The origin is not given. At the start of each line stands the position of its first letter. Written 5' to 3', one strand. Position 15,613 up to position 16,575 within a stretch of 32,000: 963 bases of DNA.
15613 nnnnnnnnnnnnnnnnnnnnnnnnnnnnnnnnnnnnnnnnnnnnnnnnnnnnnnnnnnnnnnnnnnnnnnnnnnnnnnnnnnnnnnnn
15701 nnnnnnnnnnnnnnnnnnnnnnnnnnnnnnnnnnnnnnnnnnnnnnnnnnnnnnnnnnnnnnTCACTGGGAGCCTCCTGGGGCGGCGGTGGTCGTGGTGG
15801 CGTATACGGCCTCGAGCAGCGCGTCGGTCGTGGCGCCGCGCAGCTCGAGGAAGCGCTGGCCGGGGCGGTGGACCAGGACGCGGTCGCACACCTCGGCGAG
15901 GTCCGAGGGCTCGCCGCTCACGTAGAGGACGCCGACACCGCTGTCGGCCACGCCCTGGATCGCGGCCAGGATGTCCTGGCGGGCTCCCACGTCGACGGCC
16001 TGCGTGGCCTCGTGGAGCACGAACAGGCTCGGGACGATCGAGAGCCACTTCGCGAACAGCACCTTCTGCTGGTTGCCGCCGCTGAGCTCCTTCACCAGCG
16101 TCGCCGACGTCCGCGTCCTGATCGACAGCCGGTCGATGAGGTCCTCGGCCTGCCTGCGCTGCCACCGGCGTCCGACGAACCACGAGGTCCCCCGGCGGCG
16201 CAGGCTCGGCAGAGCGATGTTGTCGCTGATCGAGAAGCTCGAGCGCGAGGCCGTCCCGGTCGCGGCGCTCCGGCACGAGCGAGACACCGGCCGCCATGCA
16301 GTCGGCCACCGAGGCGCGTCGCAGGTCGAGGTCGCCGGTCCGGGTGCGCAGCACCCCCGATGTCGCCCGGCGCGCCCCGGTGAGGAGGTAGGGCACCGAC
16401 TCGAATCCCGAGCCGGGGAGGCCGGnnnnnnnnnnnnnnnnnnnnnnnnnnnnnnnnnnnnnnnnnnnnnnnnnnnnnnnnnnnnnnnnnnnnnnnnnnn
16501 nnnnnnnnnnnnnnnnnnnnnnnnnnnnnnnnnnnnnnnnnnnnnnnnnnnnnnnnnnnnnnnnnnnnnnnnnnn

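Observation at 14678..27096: Orphan eight-gene flavoenzyme/lyase operon paired with a divergent CUT2 ABC importer: candidate undescribed catabolic system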

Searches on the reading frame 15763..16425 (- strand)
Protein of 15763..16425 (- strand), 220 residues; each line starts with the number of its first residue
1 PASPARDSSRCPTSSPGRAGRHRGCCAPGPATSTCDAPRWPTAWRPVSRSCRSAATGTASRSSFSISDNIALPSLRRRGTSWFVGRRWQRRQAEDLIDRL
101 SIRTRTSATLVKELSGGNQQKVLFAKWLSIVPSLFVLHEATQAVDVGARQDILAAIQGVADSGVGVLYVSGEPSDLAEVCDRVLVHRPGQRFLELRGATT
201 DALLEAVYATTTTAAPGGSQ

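Call 8: search_protein_families(library=pfam, proteins=[window:15763-16425:-], max_evalue=0.001)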
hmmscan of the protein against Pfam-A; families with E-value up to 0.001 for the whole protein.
window:15763-16425:- (220 aa): 1 family
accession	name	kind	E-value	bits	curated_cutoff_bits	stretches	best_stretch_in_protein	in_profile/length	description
PF00005.33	ABC_tran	-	0.00013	23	25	1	69-142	79-137/137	ABC transporter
